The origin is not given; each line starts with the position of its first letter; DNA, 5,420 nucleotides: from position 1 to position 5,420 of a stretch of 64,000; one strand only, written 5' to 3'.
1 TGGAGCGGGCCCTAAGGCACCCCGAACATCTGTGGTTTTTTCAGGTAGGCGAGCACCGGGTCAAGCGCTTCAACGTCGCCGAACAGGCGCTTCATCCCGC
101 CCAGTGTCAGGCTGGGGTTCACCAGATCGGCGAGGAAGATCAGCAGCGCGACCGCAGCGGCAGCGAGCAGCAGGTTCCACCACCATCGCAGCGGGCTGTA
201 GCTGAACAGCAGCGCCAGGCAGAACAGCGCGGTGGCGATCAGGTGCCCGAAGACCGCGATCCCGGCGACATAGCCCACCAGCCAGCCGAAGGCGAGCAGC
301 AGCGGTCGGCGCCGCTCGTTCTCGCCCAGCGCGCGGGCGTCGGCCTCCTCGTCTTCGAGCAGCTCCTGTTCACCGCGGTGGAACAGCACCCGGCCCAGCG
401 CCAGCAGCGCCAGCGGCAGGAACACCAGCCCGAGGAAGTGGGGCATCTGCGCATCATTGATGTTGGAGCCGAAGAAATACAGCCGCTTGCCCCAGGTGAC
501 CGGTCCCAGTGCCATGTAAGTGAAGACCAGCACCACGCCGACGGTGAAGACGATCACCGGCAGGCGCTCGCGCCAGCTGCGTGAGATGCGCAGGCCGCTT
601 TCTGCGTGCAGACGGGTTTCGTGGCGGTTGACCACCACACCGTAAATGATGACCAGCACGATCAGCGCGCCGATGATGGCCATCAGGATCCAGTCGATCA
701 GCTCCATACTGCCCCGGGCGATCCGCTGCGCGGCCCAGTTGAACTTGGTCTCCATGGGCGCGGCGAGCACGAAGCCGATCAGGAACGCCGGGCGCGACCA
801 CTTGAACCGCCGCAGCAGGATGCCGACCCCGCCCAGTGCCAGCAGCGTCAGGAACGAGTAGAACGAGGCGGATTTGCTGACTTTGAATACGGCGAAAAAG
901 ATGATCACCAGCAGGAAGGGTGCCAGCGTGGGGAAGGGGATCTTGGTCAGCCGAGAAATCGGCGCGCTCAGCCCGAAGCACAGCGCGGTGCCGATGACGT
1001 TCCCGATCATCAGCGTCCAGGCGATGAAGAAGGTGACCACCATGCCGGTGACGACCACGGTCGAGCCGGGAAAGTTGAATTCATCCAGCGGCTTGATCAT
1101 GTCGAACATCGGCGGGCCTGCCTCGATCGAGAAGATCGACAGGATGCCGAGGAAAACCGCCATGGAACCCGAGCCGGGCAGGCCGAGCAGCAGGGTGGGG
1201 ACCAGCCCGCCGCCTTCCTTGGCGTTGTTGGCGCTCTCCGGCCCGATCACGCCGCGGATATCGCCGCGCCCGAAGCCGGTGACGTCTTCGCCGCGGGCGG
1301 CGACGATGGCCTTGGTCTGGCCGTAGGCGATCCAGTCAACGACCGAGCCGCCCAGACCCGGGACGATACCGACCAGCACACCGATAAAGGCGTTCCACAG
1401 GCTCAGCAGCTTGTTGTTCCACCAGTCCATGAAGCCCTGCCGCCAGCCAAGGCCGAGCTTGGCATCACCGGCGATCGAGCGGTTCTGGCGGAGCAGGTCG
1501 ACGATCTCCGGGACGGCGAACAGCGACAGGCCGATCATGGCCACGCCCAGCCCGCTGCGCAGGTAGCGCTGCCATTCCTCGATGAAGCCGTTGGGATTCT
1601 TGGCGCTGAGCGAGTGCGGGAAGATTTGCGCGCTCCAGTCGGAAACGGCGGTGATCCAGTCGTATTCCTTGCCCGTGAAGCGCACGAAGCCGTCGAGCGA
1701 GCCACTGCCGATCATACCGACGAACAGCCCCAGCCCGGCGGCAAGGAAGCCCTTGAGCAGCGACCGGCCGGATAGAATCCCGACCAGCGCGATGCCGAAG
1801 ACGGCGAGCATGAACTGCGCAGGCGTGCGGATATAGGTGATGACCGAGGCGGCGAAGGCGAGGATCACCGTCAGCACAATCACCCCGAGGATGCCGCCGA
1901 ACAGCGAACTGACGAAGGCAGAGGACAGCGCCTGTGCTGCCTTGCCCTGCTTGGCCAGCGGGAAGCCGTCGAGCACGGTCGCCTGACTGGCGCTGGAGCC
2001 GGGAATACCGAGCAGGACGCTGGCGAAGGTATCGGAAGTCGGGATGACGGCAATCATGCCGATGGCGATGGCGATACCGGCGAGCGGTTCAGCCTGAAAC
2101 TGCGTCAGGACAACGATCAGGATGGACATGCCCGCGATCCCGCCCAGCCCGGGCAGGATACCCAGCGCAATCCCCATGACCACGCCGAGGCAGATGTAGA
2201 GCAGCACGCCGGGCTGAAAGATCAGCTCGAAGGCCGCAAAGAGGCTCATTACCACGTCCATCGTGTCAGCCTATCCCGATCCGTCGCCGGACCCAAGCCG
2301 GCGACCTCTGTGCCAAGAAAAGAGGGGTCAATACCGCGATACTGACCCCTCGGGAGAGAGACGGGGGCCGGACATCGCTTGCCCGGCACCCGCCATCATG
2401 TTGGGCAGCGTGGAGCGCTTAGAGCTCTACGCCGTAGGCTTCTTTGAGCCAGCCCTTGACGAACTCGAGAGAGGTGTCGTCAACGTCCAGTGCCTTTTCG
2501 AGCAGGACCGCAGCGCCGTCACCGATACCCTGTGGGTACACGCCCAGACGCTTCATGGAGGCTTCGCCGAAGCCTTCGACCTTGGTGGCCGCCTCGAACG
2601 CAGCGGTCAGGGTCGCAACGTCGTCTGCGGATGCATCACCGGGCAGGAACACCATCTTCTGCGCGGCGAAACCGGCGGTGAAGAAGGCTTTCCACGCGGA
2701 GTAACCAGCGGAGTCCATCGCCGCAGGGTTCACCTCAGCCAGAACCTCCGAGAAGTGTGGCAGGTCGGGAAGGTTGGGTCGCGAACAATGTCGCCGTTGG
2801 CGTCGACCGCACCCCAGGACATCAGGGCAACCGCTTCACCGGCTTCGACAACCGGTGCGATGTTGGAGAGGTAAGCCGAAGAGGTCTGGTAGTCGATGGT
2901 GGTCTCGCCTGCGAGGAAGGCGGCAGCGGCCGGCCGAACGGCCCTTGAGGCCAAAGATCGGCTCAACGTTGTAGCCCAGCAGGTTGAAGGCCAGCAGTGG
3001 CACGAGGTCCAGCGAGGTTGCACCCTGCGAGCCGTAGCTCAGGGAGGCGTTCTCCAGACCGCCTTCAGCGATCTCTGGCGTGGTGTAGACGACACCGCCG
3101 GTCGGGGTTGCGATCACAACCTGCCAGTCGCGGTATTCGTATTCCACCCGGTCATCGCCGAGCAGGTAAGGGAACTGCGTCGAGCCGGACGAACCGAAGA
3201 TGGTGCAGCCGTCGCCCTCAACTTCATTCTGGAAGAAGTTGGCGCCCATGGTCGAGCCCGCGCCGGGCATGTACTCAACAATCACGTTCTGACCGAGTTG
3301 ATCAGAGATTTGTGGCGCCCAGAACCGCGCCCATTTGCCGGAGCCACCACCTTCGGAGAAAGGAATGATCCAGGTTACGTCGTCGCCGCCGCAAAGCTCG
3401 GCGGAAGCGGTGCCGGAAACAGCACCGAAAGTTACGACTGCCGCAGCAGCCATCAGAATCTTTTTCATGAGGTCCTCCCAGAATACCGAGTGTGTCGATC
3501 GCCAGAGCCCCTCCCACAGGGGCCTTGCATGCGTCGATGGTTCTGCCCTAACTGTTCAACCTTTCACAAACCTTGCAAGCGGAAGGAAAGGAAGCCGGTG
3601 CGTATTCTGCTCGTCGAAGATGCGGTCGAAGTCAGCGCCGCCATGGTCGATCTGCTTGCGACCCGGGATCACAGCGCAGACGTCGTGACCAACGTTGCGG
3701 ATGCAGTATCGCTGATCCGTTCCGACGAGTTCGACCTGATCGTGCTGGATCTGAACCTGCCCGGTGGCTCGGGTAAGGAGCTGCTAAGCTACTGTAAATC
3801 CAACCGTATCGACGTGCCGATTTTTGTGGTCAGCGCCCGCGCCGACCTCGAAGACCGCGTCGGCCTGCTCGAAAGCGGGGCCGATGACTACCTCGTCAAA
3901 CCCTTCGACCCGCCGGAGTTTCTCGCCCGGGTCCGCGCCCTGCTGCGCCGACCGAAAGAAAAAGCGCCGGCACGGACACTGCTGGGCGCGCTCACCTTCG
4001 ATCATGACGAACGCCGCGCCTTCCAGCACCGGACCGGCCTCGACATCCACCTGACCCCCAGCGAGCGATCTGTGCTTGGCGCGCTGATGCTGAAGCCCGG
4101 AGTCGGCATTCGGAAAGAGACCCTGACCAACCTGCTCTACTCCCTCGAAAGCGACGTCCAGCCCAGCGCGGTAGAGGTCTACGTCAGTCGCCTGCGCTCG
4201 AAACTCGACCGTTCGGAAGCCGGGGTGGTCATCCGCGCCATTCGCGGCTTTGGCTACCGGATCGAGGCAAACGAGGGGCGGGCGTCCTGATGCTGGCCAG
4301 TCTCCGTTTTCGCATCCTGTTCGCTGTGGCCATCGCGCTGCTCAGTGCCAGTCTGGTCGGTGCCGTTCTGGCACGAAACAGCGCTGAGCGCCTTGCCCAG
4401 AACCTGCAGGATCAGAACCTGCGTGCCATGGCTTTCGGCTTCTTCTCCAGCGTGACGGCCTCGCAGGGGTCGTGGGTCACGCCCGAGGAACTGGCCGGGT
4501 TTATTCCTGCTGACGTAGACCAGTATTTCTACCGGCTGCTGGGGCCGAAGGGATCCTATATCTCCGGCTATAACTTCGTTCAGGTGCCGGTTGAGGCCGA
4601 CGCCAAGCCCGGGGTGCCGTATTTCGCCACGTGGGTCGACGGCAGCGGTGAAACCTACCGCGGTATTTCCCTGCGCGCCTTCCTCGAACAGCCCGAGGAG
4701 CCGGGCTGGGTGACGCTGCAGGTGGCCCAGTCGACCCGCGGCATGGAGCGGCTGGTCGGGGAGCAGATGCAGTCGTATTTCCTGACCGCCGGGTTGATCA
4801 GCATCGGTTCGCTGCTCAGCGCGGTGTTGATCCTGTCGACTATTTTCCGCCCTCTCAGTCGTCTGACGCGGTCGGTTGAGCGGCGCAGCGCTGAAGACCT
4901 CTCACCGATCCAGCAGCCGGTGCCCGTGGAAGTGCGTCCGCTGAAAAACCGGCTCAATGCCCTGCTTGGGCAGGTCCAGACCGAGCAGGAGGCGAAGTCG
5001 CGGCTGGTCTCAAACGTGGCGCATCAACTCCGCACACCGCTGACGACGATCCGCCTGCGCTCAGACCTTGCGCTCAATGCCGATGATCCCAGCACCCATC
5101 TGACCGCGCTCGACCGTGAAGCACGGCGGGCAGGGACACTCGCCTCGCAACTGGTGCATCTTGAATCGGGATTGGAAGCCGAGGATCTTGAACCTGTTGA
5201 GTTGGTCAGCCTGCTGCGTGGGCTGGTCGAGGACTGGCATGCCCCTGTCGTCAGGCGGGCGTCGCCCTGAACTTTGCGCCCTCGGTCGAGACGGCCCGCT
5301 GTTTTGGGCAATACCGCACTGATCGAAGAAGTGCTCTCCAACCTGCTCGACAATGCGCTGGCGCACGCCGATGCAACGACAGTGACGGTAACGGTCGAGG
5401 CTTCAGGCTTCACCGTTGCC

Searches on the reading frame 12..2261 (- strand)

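Call 84: search_protein_families(library=pfam, proteins=[window:12-2261:-], max_evalue=0.00001)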
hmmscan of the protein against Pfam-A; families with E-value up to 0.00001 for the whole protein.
window:12-2261:- (749 aa): 1 family
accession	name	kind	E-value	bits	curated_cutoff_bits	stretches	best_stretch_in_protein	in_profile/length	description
PF01970.21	TctA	-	5.6e-85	285.9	28.9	1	20-494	1-422/423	Tripartite tricarboxylate transporter TctA family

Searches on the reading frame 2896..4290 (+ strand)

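Call 84: search_protein_families(library=pfam, proteins=[window:2896-4290:+], max_evalue=0.00001)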
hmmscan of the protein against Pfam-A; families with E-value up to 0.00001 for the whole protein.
window:2896-4290:+ (464 aa): 2 families
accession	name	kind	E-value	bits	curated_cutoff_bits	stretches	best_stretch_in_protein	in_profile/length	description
PF00072.30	Response_reg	-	1.6e-22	80.2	30.2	1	237-347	1-111/111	Response regulator receiver domain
PF00486.34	Trans_reg_C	-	2.4e-15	56.8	26.2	1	383-456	3-77/77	Transcriptional regulatory protein, C terminal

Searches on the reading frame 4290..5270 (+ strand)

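Call 84: search_protein_families(library=pfam, proteins=[window:4290-5270:+], max_evalue=0.00001)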
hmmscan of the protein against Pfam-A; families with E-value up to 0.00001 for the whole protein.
window:4290-5270:+ (326 aa): 2 families
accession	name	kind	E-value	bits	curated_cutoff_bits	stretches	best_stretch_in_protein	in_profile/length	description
PF08521.16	2CSK_N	-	1.9e-12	47.9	23.2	1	20-156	4-137/140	Two-component sensor kinase N-terminal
PF00512.31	HisKA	-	6e-10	39.5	26.9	1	235-292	1-61/66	His Kinase A (phospho-acceptor) domain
